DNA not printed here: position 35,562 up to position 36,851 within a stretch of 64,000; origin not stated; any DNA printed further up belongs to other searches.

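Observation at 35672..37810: Low-GC island carrying a Dam-family adenine methyltransferase and an unknown 361-aa partner, inserted exactly between glcF and a creatininase gene: candidate type II R-M (or other MTase-linked defence) module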

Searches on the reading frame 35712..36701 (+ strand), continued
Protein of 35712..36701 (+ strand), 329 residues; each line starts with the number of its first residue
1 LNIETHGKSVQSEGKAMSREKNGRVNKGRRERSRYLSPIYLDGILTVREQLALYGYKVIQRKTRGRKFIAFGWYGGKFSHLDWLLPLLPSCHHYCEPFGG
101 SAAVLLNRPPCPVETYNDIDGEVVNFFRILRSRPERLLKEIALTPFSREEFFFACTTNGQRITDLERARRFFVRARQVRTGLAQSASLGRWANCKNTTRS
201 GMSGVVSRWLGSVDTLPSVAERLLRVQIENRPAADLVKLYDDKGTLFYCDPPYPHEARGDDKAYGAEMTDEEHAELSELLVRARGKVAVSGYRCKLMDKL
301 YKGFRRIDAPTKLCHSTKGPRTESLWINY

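Call 72: find_encoding_contigs(protein=P0212, flank=10000, max_places=4)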
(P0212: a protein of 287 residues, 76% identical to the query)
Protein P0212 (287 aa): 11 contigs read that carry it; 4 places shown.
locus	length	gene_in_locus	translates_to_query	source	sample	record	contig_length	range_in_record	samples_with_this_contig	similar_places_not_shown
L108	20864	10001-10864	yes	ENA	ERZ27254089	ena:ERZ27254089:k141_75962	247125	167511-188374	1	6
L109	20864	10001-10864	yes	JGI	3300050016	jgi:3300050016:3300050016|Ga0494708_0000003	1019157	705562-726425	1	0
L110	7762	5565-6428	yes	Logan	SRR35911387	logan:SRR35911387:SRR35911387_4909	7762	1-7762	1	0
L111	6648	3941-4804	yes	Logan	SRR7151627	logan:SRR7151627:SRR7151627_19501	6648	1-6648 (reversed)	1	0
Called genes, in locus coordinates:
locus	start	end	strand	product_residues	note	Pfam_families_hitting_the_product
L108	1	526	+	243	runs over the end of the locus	PF00072:Response_reg (weak), PF07238:PilZ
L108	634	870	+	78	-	-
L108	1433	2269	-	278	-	PF03331:LpxC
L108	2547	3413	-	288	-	-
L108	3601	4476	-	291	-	PF00106:adh_short, PF08659:KR, PF13561:adh_short_C2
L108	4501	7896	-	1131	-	PF01590:GAF, PF13185:GAF_2, PF01590:GAF, PF13185:GAF_2, PF13492:GAF_3, PF00990:GGDEF, PF13487:HD_5, PF01966:HD, +2 more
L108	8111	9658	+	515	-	PF00749:tRNA-synt_1c, PF19269:Anticodon_2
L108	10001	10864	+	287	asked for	PF02086:MethyltransfD12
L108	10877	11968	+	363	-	PF09566:RE_SacI_N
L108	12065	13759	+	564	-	PF00749:tRNA-synt_1c, PF03950:tRNA-synt_1c_C, PF20974:tRNA-synt_1c_C2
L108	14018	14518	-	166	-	-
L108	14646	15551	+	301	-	-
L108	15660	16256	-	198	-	PF11412:DsbD_N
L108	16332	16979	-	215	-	PF00578:AhpC-TSA, PF08534:Redoxin, PF00255:GSHPx (weak), PF00085:Thioredoxin, PF13905:Thioredoxin_8 (weak)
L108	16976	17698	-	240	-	PF02683:DsbD_TM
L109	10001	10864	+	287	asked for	PF02086:MethyltransfD12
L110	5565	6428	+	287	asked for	PF02086:MethyltransfD12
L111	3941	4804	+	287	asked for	PF02086:MethyltransfD12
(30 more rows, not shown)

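Call 74: find_encoding_contigs(protein=P0208, flank=10000, max_places=3)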
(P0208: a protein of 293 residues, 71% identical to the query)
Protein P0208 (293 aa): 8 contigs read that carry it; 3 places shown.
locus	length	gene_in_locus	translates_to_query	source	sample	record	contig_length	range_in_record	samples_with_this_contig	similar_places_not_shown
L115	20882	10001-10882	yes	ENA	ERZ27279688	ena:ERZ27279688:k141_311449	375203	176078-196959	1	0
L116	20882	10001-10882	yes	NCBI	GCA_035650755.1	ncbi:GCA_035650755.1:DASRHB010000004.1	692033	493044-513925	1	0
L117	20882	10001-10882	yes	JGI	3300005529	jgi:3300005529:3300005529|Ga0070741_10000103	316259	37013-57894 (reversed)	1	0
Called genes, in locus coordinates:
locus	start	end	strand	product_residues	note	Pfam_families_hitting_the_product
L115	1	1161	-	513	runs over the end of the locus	PF00479:G6PD_N, PF02781:G6PD_C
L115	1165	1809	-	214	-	PF00702:Hydrolase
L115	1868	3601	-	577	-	PF00342:PGI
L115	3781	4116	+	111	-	PF04362:Iron_traffic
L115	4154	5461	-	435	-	PF01071:GARS_A (weak), PF02222:ATP-grasp (faint), PF13535:ATP-grasp_4, PF18603:LAL_C2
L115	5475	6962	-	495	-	PF02310:B12-binding (weak), PF04055:Radical_SAM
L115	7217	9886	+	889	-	PF00330:Aconitase, PF00694:Aconitase_C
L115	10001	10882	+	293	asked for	PF02086:MethyltransfD12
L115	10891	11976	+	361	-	PF09566:RE_SacI_N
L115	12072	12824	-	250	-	PF01790:LGT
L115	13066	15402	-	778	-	PF04773:FecR (weak), PF20245:DUF6600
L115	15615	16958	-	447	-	PF00072:Response_reg, PF00158:Sigma54_activat, PF14532:Sigma54_activ_2, PF07728:AAA_5, PF25601:AAA_lid_14, PF02954:HTH_8, PF13556:HTH_30 (weak)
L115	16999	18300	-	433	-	PF00512:HisKA, PF02518:HATPase_c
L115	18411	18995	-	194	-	PF18011:Catalase_C (weak), PF01965:DJ-1_PfpI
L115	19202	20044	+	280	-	PF02735:Ku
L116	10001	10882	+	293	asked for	PF02086:MethyltransfD12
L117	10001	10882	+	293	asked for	PF02086:MethyltransfD12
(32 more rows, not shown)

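Call 75: find_encoding_contigs(protein=P0149, flank=10000, max_places=3)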
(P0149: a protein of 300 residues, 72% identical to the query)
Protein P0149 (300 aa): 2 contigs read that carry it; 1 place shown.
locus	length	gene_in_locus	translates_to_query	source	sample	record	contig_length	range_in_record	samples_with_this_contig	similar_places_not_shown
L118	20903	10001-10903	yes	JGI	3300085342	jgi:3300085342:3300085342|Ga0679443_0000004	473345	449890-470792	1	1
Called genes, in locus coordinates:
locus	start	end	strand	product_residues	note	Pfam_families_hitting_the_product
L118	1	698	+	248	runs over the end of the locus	PF03330:DPBB_1, PF05036:SPOR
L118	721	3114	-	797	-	PF05226:CHASE2, PF00211:Guanylate_cyc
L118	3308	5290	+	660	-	PF01590:GAF, PF13185:GAF_2, PF01966:HD (weak), PF13487:HD_5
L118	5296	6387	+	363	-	-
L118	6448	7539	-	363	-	PF02646:RmuC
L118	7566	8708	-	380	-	PF13353:Fer4_12 (weak), PF04055:Radical_SAM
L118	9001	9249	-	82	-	-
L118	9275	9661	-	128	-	-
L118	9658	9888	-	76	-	-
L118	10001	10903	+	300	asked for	PF02086:MethyltransfD12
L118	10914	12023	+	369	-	PF09566:RE_SacI_N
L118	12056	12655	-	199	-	-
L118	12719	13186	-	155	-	-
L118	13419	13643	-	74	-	PF00313:CSD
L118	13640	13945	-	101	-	-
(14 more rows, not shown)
